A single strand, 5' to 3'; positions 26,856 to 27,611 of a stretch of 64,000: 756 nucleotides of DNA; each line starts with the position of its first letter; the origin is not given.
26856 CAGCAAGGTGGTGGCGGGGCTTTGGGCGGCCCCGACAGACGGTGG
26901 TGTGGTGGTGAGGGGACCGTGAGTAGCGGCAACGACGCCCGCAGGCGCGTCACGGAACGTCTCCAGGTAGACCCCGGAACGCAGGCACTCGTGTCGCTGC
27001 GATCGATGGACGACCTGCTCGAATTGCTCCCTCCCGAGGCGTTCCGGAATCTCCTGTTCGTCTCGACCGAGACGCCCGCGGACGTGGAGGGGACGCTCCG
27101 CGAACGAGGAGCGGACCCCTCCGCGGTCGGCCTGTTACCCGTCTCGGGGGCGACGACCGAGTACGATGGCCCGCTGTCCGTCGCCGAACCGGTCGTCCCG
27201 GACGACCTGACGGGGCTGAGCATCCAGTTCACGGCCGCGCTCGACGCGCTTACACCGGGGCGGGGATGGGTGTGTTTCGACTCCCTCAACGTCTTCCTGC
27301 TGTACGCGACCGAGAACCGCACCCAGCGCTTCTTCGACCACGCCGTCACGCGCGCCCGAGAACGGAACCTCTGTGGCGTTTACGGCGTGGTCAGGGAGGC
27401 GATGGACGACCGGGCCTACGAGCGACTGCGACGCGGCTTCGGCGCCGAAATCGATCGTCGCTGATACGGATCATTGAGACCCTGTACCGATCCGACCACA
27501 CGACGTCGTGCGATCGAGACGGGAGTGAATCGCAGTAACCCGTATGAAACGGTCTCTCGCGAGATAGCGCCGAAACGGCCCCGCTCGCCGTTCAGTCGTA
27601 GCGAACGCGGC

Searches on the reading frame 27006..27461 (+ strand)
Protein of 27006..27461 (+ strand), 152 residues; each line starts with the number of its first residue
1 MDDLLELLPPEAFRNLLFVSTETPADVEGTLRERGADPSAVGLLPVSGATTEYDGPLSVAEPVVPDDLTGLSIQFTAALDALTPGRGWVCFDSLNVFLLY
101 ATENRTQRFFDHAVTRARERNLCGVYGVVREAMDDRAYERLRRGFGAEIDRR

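Call 86: find_homologous_proteins(query=window:27006-27461:+)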
Query window:27006-27461:+ (152 aa): 10 proteins with E <= 0.001 among 338 candidates.
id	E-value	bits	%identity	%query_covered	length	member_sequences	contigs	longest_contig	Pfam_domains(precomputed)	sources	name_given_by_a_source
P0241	2.0e-95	335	100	100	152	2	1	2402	PF24336.2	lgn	-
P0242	3.0e-49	185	59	97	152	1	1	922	PF24336.2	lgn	-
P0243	1.1e-45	173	57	95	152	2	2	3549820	PF24336.2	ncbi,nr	ncbi:hypothetical protein ACFQL1_00555 [Halomicroarcula sp. GCM10025709]|nr:hypothetical protein [Ha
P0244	4.6e-45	171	55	100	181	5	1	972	PF23365.2,PF24336.2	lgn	-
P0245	5.8e-45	171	55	100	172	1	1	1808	PF24336.2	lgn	-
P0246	6.6e-45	171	53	99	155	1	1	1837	PF24336.2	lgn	-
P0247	1.2e-43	167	54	94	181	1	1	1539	PF23365.2,PF24336.2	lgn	-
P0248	1.3e-38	150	51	100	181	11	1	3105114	PF24336.2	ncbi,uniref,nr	ncbi:hypothetical protein [Halomicrobium sp. LC1Hm]|uniref:DUF7504 family protein n=1 Tax=Halomicrob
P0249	6.9e-37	145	50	99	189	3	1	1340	PF24336.2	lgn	-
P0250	3.9e-33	133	46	97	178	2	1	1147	PF24336.2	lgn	-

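Call 87: find_encoding_contigs(protein=P0241, flank=2500, max_places=6)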
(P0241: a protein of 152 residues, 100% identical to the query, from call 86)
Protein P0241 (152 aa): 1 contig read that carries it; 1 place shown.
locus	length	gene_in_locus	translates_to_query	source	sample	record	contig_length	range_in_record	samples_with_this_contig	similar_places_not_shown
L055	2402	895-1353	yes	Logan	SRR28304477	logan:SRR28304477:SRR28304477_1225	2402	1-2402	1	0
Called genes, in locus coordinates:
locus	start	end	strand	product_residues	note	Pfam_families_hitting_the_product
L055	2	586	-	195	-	?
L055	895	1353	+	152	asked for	PF24336:DUF7504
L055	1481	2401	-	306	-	?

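Call 88: find_encoding_contigs(protein=P0243, flank=1500, max_places=3)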
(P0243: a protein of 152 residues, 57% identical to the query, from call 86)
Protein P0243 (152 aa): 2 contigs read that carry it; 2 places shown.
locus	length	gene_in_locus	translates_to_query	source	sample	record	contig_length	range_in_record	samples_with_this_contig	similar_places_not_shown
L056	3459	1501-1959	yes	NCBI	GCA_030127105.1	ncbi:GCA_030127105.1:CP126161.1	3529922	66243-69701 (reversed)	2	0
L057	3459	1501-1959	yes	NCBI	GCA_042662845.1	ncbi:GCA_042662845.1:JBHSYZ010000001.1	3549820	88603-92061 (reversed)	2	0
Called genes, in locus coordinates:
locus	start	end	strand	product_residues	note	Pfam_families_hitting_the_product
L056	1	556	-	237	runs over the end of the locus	PF01066:CDP-OH_P_transf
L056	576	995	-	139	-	-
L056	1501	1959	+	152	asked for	PF24336:DUF7504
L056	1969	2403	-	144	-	PF10604:Polyketide_cyc2, PF03364:Polyketide_cyc, PF08327:AHSA1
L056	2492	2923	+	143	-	PF04134:DCC1-like (weak)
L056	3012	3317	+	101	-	PF05239:PRC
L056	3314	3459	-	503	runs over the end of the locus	PF02254:TrkA_N, PF02558:ApbA (weak), PF03435:Sacchrp_dh_NADP (weak), PF03807:F420_oxidored (weak), PF01368:DHH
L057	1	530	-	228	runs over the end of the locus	PF01066:CDP-OH_P_transf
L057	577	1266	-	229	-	-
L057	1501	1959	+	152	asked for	PF24336:DUF7504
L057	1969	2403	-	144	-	PF10604:Polyketide_cyc2, PF03364:Polyketide_cyc, PF08327:AHSA1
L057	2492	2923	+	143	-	PF04134:DCC1-like (weak)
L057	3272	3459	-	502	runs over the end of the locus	PF02254:TrkA_N, PF02558:ApbA (weak), PF03435:Sacchrp_dh_NADP (weak), PF03807:F420_oxidored (weak), PF01368:DHH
